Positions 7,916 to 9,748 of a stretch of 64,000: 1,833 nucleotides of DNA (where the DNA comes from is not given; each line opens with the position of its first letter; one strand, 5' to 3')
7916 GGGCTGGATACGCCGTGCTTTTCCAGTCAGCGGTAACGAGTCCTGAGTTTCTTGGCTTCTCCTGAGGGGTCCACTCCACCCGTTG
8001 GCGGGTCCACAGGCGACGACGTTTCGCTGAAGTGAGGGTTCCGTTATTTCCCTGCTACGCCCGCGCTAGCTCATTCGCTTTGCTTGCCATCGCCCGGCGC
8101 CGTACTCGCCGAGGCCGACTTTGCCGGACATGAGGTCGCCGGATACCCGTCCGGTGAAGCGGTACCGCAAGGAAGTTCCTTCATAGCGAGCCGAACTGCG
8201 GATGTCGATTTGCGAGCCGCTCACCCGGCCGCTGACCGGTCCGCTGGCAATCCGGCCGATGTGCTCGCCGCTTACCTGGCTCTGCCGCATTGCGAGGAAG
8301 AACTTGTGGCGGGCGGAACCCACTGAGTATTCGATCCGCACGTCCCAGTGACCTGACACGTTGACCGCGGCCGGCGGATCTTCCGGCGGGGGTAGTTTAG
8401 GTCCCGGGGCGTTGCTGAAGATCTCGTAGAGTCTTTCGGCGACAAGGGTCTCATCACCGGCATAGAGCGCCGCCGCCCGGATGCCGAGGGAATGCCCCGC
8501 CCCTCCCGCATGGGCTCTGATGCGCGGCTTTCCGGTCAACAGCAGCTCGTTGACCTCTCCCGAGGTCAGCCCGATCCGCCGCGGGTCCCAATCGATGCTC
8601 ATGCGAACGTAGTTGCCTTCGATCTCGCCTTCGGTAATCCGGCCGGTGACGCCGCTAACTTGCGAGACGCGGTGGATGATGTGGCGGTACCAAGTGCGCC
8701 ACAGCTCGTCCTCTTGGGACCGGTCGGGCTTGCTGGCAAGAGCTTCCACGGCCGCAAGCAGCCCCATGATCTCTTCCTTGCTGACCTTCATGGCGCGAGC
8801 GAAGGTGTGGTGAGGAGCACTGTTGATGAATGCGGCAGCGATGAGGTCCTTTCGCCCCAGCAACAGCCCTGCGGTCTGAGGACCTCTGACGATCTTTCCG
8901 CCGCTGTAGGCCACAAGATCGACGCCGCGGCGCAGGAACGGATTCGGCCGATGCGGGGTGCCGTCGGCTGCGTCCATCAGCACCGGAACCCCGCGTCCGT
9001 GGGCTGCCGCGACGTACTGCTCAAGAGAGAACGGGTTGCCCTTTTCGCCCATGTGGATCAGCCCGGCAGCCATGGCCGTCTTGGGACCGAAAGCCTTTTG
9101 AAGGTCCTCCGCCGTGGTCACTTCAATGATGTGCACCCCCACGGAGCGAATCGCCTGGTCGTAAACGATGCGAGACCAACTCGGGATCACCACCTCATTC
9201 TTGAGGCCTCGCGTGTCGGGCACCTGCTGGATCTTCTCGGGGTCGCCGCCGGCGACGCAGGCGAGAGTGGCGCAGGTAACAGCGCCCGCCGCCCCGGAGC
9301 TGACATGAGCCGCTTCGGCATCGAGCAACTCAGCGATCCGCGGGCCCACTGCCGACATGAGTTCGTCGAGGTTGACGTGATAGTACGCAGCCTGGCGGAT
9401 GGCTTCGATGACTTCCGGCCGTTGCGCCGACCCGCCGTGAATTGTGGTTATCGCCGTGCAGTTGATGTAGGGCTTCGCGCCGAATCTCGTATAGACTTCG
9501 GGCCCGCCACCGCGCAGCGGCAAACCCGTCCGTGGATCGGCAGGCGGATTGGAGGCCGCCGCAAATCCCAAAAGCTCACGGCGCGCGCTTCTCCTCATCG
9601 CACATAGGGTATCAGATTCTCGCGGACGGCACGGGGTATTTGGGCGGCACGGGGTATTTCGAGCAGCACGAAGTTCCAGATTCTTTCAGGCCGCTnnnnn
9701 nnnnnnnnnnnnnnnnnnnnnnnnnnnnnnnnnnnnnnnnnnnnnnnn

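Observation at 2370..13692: Cluster of cofactor-dependent 'cytoplasmic-type' enzymes that all carry Tat or Sec export signals (continues at 29.4-34.8 kb)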

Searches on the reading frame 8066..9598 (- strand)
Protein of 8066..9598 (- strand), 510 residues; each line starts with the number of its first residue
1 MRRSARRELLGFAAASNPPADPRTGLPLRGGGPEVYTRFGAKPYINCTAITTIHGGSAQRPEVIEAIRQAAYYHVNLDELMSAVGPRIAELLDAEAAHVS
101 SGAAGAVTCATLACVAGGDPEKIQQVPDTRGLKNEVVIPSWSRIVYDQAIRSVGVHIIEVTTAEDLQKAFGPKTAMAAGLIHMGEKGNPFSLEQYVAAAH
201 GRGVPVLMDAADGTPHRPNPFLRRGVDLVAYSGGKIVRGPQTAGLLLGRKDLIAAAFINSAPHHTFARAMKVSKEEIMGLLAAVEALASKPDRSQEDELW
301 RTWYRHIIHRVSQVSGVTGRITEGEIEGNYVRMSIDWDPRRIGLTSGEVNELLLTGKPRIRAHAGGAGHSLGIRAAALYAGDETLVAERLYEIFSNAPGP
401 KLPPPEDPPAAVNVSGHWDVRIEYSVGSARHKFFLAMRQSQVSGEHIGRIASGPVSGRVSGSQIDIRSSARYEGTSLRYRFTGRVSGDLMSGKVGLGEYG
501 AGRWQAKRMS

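Call 4: search_protein_families(library=pfam, proteins=[window:8066-9598:-])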
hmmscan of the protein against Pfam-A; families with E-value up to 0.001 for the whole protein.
window:8066-9598:- (510 aa): 3 families
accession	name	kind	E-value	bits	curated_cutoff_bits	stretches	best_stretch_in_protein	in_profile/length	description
PF03841.19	SelA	-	2.5e-08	33.8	22.8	1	82-287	50-259/367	L-seryl-tRNA selenium transferase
PF00266.25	Aminotran_5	-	2.6e-08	33.7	21.5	1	161-255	127-220/371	Aminotransferase class-V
PF01053.26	Cys_Met_Meta_PP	-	0.00012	21.2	27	1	83-242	56-205/381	Cys/Met metabolism PLP-dependent enzyme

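Call 6: search_protein_families(library=ncbifam, max_evalue=0.01, proteins=[window:8066-9598:-])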
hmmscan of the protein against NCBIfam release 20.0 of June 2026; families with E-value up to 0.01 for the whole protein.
window:8066-9598:- (510 aa): 19 families
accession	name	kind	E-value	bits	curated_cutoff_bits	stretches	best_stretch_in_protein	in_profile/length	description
TIGR01437.1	selA_rel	subfamily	1.7e-45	155.5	385.3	1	35-393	1-362/363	DgaE family pyridoxal phosphate-dependent ammonia lyase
NF047797.1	glminPNH3LysDgaE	equivalog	3.2e-45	154.7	600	1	34-394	2-362/367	D-glucosaminate-6-phosphate ammonia lyase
TIGR00474.1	selA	equivalog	7.7e-09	34.9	267.9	1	149-288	182-335/455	L-seryl-tRNA(Sec) selenium transferase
TIGR01979.1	sufS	subfamily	1.6e-06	27.3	475.1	1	149-254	135-239/403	SufS family cysteine desulfurase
NF008126.0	PRK10874.1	equivalog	5.2e-05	22.5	607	1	187-255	174-241/401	cysteine desulfurase CsdA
NF005695.0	PRK07503.1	equivalog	7e-05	21.7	666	1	84-260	70-238/403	methionine gamma-lyase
TIGR01328.1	met_gam_lyase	equivalog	0.0001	21.3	549.7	1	82-254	62-226/391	methionine gamma-lyase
NF006097.0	PRK08249.1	equivalog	0.00015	20.3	600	1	73-256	60-235/402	cystathionine gamma-synthase family protein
TIGR03402.1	FeS_nifS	equivalog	0.00024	20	530.75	1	160-312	123-276/379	cysteine desulfurase NifS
NF041166.1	f2_encap_cargo1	exception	0.00027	20.2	800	1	192-255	405-467/623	family 2A encapsulin nanocompartment cargo protein cysteine desulfurase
TIGR03576.1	pyridox_MJ0158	hypoth_equivalog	0.00032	19.9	304.45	1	193-255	158-223/346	TIGR03576 family pyridoxal phosphate-dependent enzyme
TIGR03392.1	FeS_syn_CsdA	equivalog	0.0004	19.7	493.6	1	187-255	171-238/398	cysteine desulfurase CsdA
NF041088.1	ala_glut_racmase_Arch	equivalog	0.001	18.2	629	1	84-257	62-227/381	bifunctional L-alanine/L-glutamate racemase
NF005872.0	PRK07812.1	equivalog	0.0016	16.9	703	1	87-242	80-226/439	bifunctional o-acetylhomoserine/o-acetylserine sulfhydrylase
TIGR01326.1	OAH_OAS_sulfhy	subfamily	0.0022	16.8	495.1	1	96-242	75-210/418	O-acetylhomoserine aminocarboxypropyltransferase/cysteine synthase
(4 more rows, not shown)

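Call 9: find_encoding_contigs(protein=window:8066-9598:-, flank=10000, max_places=6)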
Protein window:8066-9598:- (510 aa): no gene with exactly this product is on record in the collection.

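Call 10: find_homologous_proteins(query=window:8066-9598:-, max_evalue=1e-10)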
Query window:8066-9598:- (510 aa): 4390 proteins with E <= 1e-10 among 8000 candidates; the best 120 are listed.
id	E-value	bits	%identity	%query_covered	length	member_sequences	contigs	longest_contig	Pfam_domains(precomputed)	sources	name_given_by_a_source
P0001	0.0e+0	1141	100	100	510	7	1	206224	PF03841.20,PF00266.26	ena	-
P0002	1.8e-286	969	84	100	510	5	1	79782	PF03841.20,PF00266.26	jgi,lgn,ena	-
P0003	1.0e-284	963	83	100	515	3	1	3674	PF03841.20,PF00266.26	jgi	-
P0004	1.9e-281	952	83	100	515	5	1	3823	PF03841.20,PF00266.26,PF01053.27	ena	-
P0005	6.0e-281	951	86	95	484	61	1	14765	PF03841.20,PF00266.26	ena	-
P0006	3.5e-279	945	82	100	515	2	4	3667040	PF03841.20,PF00266.26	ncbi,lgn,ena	-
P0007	9.4e-272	920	82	98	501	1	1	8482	PF03841.20,PF00266.26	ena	-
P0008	1.7e-266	903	79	99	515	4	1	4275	PF03841.20,PF00266.26,PF01053.27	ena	-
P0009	2.5e-242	823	74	96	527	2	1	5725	PF03841.20,PF00266.26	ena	-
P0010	5.8e-235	799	73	95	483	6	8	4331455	PF03841.20,PF00266.26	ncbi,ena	-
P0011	1.8e-232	791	73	95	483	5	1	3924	PF03841.20,PF00266.26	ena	-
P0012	1.9e-230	784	72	95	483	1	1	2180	PF03841.20,PF00266.26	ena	-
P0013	4.3e-230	783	71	95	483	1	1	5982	PF03841.20,PF00266.26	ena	-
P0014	1.8e-197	675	60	95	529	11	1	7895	PF03841.20,PF00266.26,PF01053.27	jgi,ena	-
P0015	9.0e-197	673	60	95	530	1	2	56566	PF03841.20,PF00266.26,PF01053.27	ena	-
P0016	1.2e-196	673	61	95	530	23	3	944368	PF03841.20,PF00266.26,PF01053.27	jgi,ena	jgi:D-glucosaminate-6-phosphate ammonia-lyase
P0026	3.2e-187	642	58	99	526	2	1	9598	PF03841.20,PF00266.26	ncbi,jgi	jgi:L-seryl-tRNA(Ser) seleniumtransferase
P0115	4.8e-170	585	54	95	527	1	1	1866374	PF00266.26,PF01053.27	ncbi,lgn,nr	ncbi:MAG: aminotransferase class V-fold PLP-dependent enzyme [Acidobacteria bacterium]|nr:aminotrans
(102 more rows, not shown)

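Call 12: find_encoding_contigs(protein=P0006, flank=10000, max_places=2)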
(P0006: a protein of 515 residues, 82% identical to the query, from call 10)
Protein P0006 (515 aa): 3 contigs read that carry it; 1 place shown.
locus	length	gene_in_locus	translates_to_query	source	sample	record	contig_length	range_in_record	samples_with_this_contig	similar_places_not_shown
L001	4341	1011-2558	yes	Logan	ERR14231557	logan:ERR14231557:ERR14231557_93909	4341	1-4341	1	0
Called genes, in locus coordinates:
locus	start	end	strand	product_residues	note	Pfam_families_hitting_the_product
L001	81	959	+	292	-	PF03737:RraA-like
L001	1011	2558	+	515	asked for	PF03841:SelA, PF00266:Aminotran_5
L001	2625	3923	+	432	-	PF01408:GFO_IDH_MocA, PF19051:GFO_IDH_MocA_C2, PF02894:GFO_IDH_MocA_C, PF22725:GFO_IDH_MocA_C3, PF19051:GFO_IDH_MocA_C2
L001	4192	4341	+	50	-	?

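Call 13: find_encoding_contigs(protein=P0016, flank=10000, max_places=2)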
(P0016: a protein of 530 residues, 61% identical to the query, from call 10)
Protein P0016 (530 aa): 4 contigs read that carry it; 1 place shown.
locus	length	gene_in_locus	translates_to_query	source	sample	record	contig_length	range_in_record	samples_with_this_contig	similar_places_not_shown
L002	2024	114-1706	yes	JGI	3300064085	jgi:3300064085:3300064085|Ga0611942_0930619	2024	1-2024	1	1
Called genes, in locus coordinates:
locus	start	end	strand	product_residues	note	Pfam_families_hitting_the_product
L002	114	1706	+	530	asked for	PF01053:Cys_Met_Meta_PP (faint), PF00266:Aminotran_5, PF03841:SelA (weak)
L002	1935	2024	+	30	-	?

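Call 14: find_encoding_contigs(protein=P0115, flank=10000, max_places=2)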
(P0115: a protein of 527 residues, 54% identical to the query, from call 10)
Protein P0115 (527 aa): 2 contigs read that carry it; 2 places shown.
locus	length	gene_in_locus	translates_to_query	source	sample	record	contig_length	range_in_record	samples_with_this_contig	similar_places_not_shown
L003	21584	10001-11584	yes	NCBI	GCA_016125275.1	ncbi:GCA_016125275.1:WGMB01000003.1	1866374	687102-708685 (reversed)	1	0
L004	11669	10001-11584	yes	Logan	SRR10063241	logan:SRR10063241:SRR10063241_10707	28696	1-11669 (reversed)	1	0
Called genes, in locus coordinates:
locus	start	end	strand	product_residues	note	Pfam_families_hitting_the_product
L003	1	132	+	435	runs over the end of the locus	PF25919:BSH_CusB (faint), PF00364:Biotin_lipoyl (faint), PF25917:BSH_RND (weak)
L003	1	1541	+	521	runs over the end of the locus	PF02321:OEP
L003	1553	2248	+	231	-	PF00857:Isochorismatase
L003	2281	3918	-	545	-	PF02652:Lactate_perm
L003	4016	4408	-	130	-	-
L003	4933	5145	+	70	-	-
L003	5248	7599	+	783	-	PF02737:3HCDH_N, PF00725:3HCDH, PF00378:ECH_1, PF16113:ECH_2 (weak)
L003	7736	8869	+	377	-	PF13505:OMP_b-brl (weak), PF13568:OMP_b-brl_2 (faint)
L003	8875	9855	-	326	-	PF00756:Esterase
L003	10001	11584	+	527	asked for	PF01053:Cys_Met_Meta_PP (weak), PF00266:Aminotran_5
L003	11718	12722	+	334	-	-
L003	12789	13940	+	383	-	PF02746:MR_MLE_N (faint), PF13378:MR_MLE_C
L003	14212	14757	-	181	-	PF01797:Y1_Tnp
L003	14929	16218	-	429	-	-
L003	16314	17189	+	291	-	PF00135:COesterase, PF20434:BD-FAE, PF07859:Abhydrolase_3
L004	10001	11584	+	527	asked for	PF01053:Cys_Met_Meta_PP (weak), PF00266:Aminotran_5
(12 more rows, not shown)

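Call 16: find_related_loci(query=A1, collection=genome_contigs, flank=10000)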
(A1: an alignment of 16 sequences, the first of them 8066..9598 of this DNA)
Query A1 (510 aa) in genome_contigs; peptide patterns used: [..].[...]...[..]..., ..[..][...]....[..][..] (x = any residue, [..] = any of these).
206 stretches matched a pattern; 183 encode a relative of the query (tblastn E <= 1e-3); the best 80 are kept; 79 distinct loci.
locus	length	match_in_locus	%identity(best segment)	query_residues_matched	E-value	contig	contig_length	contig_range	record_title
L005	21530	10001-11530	86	1-510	0e+0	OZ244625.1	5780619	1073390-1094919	MAG: Bryobacterales bacterium isolate 977db337-f3f5-4b10-816d-e0f1db46c981 genome assembly, chromosome: 1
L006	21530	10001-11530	84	1-510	0e+0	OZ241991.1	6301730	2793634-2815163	MAG: Bryobacterales bacterium isolate be22c93e-b65f-4d75-a14f-d13794267050 genome assembly, chromosome: 1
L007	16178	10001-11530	86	1-510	0e+0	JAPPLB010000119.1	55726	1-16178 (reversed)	MAG: Bryobacterales bacterium isolate RHO3_bin_12 NODE_1317_length_55726_cov_53.219468, whole genome shotgun sequence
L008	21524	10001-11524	83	3-510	0e+0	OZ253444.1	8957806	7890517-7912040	MAG: Bryobacterales bacterium isolate 3cac0922-cef3-4e6b-989c-161c3111d54d genome assembly, chromosome: 1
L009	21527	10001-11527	84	1-509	0e+0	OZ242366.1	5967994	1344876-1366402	MAG: Bryobacterales bacterium isolate f0b9ad3e-bf3f-4545-832f-1a66c2db78ab genome assembly, chromosome: 1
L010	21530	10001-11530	85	1-510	0e+0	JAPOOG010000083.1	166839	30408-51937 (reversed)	MAG: Bryobacterales bacterium isolate APA_bin_29 c_000000367251, whole genome shotgun sequence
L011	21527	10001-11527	82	2-510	0e+0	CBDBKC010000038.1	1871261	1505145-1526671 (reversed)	MAG: Bryobacterales bacterium isolate 5f91f12a-28cc-4e70-8e9f-3aed67d6a3bc genome assembly, contig: contig_38, whole gen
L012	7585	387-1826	75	21-500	0e+0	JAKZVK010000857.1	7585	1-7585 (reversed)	MAG: Bryobacterales bacterium isolate Langseth_MAG_00109 Langseth_MAG_00109_000000000857, whole genome shotgun sequence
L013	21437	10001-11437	74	24-502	0e+0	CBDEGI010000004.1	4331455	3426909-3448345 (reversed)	MAG: Bryobacterales bacterium isolate 10a21c94-7eb8-427e-b2a2-b5379825a615 genome assembly, contig: contig_4, whole geno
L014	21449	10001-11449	60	26-508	0e+0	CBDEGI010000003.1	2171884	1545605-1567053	MAG: Bryobacterales bacterium isolate 10a21c94-7eb8-427e-b2a2-b5379825a615 genome assembly, contig: contig_3, whole geno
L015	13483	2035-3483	61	26-508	0e+0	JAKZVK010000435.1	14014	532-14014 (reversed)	MAG: Bryobacterales bacterium isolate Langseth_MAG_00109 Langseth_MAG_00109_000000000435, whole genome shotgun sequence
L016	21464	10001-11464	58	20-508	0e+0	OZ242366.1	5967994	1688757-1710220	MAG: Bryobacterales bacterium isolate f0b9ad3e-bf3f-4545-832f-1a66c2db78ab genome assembly, chromosome: 1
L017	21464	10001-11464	58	20-508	0e+0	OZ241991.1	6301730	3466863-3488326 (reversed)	MAG: Bryobacterales bacterium isolate be22c93e-b65f-4d75-a14f-d13794267050 genome assembly, chromosome: 1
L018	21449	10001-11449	60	26-508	0e+0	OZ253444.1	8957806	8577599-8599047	MAG: Bryobacterales bacterium isolate 3cac0922-cef3-4e6b-989c-161c3111d54d genome assembly, chromosome: 1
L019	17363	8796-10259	58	20-508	0e+0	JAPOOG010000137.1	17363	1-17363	MAG: Bryobacterales bacterium isolate APA_bin_29 c_000000238121, whole genome shotgun sequence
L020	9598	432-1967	58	6-508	0e+0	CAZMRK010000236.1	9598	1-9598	MAG TPA_asm: uncultured Solibacteraceae bacterium isolate binchicken_co84_469 genome assembly, contig: k141_815890, whol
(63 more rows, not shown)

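Call 29: search_protein_families(library=pfam, alignment_id=A2, max_evalue=0.00001)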
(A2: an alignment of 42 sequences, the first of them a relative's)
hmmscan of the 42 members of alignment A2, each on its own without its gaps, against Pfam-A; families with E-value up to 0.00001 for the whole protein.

A. member 1, L005:1662-3134:+ (491 aa): 1 family
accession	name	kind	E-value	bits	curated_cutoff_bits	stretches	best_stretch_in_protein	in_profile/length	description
PF07394.17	DUF1501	-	7.7e-141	470.2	27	1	62-476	1-388/390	Protein of unknown function (DUF1501)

B. families by the number of members that match (of 42 scanned): 44 families (the first 25 are shown)
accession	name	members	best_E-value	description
PF01261.30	AP_endonuc_2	4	1.6e-26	Xylose isomerase-like TIM barrel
PF01408.29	GFO_IDH_MocA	4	5.9e-16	Oxidoreductase family, NAD-binding Rossmann fold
PF13378.12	MR_MLE_C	3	3.7e-56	Enolase C-terminal domain-like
PF07394.17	DUF1501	2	7.7e-141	Protein of unknown function (DUF1501)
PF00884.28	Sulfatase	2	2.4e-69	Sulfatase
PF19051.5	GFO_IDH_MocA_C2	2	1.3e-31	Oxidoreductase family, C-terminal alpha/beta domain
PF01663.27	Phosphodiest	2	1.5e-29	Type I phosphodiesterase / nucleotide pyrophosphatase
PF04015.17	DUF362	2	1.3e-27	Domain of unknown function (DUF362)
PF02746.21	MR_MLE_N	2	2.2e-18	Mandelate racemase / muconate lactonizing enzyme, N-terminal domain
PF16347.10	SGSH_C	2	5.6e-16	N-sulphoglucosamine sulphohydrolase, C-terminal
PF02894.22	GFO_IDH_MocA_C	2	2e-08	Oxidoreductase family, C-terminal alpha/beta domain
PF01244.27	Peptidase_M19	1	2.3e-103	Membrane dipeptidase (Peptidase family M19)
PF01425.27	Amidase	1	1.6e-93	Amidase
PF01041.23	DegT_DnrJ_EryC1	1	7.8e-78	DegT/DnrJ/EryC1/StrS aminotransferase family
PF07586.16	HXXSHH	1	2.7e-71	Protein of unknown function (DUF1552)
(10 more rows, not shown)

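Call 56: search_solved_structures(query=window:8066-9598:-, max_evalue=0.00001, show_alignments=1)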
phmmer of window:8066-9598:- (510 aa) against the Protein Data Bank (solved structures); distinct sequences matched with E-value up to 0.00001: 6.
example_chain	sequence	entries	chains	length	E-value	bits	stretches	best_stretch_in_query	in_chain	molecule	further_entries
8t7j_A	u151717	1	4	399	1.4e-32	116.6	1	18-394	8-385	Putative selenocysteine synthase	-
7lc0_A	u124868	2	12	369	2.5e-30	109.2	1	33-397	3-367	Putative selenocysteine synthase (L-seryl-tRNA(Ser) selenium transferase) | D-glucosaminate-6-phosphate ammonia lyase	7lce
4w91_A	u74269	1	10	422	3e-07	33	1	162-253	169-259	Aminotransferase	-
8kg1_A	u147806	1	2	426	9.8e-07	31.3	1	166-254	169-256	cysteine desulfurase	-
9ddd_A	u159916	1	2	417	1.1e-06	31.2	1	185-255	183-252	Probable cysteine desulfurase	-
8odq_B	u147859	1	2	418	1.1e-06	31.2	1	185-255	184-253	Cysteine desulfurase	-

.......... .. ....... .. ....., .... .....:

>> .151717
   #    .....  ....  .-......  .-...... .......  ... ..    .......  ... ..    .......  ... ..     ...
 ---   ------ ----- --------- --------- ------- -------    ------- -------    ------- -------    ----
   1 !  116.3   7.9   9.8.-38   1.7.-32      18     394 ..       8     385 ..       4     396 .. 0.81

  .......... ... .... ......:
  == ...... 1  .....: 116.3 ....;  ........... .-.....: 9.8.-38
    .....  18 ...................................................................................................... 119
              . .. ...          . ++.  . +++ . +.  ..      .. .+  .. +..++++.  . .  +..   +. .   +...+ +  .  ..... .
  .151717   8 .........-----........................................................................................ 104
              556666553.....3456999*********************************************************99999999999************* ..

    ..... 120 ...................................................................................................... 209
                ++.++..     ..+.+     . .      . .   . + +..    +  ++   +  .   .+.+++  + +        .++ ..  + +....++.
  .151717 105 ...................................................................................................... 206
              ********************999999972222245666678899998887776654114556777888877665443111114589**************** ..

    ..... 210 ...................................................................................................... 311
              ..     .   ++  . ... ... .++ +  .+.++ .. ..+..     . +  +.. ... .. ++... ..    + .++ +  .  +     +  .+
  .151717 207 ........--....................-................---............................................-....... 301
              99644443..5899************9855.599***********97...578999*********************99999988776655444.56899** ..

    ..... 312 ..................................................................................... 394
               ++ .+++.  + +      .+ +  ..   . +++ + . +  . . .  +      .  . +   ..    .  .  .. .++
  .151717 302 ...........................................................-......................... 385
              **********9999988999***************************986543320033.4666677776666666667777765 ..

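Call 66: predict_structure(alignment_id=A3)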
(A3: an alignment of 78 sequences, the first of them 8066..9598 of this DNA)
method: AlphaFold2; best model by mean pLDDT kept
length: 510 residues; sequences in the alignment: 78
mean_pLDDT: 88.6   pTM: 0.85
mean pLDDT of the five models: 88.6, 88.6, 86.1, 85.3, 82.6
residues with pLDDT >= 90: 327; 70-90: 146; 50-70: 22; < 50: 15
segments of 3 or more residues with pLDDT < 50: 1-15
pLDDT, mean of each block of 10 residues (from residue 1): 37 57 91 92 89 84 96 94 96 94 87 88 84 93 81 89 94 95 88 97 95 86 95 91 94 89 59 93 90 80 98 98 74 94 93 95 85 92 97 96 80 96 91 97 94 94 94 82 96 85 94
secondary structure, 60 per line:
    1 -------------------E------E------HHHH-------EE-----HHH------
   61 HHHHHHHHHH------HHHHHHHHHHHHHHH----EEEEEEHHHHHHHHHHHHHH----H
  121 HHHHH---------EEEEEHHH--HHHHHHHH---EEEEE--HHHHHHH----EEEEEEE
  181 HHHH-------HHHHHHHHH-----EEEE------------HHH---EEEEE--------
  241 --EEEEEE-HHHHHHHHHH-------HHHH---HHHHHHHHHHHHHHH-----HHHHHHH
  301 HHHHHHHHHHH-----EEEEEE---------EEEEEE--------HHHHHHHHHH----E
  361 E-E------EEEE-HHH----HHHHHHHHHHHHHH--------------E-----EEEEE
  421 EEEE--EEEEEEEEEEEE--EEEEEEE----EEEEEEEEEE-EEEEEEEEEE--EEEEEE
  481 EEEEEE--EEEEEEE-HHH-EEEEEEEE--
elements in order: H34-37 H61-70 H77-91 E96-101 H102-115 H120-125 E135-139 H145-152 E156-160 H163-169 E174-180 H181-184 H192-200 E206-209 E228-232 E243-248 H250-259 H267-270 H274-288 H294-311 E317-322 E332-337 H346-355 E370-373 H382-395 E416-424 E427-438 E441-447 E452-461 E463-472 E475-486 E489-495 E501-508
